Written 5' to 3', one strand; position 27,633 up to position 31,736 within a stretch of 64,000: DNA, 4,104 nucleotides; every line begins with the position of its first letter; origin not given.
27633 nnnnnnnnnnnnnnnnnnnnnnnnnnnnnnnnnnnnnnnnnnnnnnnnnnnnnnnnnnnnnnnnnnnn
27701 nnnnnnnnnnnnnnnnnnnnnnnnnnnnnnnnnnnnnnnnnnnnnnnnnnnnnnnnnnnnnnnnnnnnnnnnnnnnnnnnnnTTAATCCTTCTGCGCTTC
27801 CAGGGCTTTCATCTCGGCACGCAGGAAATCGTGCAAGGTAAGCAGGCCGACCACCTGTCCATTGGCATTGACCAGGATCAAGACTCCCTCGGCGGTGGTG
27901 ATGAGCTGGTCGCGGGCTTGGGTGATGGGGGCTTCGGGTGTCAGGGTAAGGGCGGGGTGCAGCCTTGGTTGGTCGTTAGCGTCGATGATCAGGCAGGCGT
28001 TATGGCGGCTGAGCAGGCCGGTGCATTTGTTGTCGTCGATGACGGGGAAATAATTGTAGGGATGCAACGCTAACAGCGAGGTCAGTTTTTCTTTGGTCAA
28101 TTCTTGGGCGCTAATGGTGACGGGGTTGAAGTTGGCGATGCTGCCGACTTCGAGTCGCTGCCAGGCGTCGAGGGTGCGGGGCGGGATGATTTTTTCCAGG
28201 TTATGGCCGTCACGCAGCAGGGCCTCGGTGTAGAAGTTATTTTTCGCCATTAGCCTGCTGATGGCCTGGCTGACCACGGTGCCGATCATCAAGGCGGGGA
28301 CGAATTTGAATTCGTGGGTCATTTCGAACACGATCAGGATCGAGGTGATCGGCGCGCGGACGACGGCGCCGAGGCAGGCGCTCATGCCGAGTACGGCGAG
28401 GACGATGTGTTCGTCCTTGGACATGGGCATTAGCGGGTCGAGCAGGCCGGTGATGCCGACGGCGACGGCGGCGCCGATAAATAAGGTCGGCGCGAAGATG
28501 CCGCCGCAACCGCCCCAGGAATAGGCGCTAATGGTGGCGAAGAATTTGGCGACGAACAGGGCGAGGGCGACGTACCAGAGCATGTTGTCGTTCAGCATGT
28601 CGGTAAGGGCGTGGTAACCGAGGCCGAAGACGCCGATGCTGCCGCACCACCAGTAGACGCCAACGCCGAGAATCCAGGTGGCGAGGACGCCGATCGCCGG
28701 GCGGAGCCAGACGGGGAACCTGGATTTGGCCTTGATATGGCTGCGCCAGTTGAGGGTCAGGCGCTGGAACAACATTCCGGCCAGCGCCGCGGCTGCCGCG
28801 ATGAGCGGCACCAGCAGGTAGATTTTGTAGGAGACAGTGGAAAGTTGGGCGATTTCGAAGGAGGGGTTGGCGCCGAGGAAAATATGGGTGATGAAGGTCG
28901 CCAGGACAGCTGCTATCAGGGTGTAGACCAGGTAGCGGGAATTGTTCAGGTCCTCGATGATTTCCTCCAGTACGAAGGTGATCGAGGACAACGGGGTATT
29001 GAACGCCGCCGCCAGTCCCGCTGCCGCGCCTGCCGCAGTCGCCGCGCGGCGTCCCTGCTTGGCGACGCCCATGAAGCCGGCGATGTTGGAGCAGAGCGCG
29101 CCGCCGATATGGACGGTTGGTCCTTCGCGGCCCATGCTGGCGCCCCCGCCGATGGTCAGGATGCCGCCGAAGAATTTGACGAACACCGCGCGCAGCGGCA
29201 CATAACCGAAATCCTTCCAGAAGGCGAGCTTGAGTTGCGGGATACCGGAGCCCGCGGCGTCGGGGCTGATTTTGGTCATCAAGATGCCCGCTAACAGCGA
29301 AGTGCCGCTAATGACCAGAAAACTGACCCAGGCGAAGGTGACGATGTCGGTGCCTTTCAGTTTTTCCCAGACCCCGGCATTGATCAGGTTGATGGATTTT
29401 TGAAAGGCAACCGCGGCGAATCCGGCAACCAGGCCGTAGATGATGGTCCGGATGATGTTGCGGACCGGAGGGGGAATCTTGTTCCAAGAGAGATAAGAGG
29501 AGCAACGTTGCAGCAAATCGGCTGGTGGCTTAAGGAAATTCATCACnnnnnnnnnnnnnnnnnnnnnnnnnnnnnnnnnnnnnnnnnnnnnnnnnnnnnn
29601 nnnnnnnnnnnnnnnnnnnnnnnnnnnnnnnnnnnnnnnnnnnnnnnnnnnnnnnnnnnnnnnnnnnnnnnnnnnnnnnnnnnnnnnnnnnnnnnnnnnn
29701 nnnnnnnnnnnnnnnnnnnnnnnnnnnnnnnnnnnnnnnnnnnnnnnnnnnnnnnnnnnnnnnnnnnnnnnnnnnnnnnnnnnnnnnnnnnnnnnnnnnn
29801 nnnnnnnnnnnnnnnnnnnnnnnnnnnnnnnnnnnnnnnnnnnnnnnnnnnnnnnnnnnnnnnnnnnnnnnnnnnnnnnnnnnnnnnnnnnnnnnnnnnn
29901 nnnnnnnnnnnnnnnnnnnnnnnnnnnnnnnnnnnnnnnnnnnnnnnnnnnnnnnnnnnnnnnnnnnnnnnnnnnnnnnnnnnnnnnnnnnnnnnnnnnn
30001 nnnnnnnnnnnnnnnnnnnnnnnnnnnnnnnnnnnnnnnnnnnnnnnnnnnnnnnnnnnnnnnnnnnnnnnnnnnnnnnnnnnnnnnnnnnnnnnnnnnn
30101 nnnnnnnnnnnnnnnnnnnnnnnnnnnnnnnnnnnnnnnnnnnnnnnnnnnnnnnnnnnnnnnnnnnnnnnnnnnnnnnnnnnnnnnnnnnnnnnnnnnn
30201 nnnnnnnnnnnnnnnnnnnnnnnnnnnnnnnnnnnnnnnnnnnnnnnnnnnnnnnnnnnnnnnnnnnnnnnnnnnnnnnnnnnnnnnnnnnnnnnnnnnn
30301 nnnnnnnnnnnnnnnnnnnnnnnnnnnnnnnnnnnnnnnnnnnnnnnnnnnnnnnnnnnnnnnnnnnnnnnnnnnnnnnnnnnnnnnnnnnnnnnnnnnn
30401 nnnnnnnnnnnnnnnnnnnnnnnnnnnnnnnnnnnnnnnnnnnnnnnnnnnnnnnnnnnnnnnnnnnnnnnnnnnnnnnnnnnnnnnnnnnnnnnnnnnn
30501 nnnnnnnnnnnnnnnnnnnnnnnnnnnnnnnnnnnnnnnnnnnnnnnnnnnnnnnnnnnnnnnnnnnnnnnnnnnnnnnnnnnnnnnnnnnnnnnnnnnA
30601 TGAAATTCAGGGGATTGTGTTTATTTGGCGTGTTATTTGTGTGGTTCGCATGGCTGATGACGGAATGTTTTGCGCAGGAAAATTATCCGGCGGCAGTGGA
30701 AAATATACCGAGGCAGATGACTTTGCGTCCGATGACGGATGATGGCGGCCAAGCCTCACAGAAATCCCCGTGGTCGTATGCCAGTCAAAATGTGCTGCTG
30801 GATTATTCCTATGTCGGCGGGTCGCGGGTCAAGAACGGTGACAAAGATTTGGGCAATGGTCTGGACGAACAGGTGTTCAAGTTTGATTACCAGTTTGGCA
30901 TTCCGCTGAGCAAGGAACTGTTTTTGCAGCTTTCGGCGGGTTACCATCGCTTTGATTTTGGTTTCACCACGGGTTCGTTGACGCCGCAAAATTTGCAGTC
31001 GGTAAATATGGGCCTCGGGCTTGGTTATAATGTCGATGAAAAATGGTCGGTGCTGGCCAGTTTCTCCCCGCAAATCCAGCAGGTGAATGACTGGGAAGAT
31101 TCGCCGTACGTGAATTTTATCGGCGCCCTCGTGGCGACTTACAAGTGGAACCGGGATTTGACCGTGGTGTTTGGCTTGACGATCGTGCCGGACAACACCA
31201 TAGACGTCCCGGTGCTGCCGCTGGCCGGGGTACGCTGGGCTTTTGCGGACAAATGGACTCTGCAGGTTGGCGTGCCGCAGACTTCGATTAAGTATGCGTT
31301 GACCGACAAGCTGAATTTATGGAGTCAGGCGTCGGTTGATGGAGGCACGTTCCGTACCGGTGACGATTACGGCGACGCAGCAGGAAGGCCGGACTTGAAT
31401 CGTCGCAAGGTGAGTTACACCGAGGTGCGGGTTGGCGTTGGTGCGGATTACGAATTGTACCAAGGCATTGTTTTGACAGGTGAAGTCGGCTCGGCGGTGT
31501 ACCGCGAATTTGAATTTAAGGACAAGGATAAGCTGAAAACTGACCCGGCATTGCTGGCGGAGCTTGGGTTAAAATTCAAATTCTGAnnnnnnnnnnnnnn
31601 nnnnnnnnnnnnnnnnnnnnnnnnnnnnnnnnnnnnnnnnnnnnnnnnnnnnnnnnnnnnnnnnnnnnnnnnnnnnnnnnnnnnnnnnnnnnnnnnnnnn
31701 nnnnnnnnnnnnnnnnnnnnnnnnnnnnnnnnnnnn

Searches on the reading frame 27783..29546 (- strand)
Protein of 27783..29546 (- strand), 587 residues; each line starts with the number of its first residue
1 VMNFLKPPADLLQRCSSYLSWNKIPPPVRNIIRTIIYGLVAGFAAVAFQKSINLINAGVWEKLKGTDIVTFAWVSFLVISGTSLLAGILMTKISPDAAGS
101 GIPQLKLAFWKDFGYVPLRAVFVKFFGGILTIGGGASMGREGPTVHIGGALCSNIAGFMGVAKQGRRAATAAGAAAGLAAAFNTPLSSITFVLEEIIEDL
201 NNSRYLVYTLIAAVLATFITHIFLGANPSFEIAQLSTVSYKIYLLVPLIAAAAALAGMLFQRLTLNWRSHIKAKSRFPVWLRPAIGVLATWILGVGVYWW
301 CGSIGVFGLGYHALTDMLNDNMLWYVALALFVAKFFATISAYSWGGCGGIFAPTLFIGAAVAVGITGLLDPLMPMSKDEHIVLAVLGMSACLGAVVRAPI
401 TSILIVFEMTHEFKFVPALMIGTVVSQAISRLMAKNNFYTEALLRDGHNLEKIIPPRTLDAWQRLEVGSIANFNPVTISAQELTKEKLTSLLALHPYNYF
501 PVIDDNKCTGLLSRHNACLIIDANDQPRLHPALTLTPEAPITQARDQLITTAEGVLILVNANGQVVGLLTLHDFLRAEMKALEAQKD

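Call 105: search_protein_families(library=pfam, proteins=[window:27783-29546:-], max_evalue=0.00001)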
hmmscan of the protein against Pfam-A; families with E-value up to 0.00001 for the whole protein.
window:27783-29546:- (587 aa): 2 families
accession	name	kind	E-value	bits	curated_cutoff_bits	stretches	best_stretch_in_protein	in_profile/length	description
PF00654.25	Voltage_CLC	-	1e-87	295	24.8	1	83-431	2-346/346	Voltage gated chloride channel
PF00571.33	CBS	-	2.2e-09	37.9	24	0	531-578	8-55/57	CBS domain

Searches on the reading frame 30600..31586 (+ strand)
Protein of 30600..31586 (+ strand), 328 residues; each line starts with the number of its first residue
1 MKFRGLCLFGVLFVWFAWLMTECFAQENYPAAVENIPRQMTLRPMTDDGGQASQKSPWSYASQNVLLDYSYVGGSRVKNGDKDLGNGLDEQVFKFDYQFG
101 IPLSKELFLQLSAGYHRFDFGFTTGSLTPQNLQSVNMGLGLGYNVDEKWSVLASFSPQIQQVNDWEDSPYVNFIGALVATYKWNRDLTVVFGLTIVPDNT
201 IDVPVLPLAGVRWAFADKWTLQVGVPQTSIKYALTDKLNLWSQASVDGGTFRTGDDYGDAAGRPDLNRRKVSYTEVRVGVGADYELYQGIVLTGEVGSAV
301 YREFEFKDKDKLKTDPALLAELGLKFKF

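Call 105: search_protein_families(library=pfam, proteins=[window:30600-31586:+], max_evalue=0.00001)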
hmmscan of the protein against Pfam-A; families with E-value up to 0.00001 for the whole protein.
window:30600-31586:+ (328 aa): 2 families
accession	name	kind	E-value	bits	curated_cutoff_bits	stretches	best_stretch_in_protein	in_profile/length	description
PF19783.5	DUF6268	-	2e-20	73.4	22.8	1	66-310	8-253/279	Domain of unknown function (DUF6268)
PF13505.12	OMP_b-brl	-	9.1e-06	26.4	28.7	0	69-155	64-150/175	Outer membrane protein beta-barrel domain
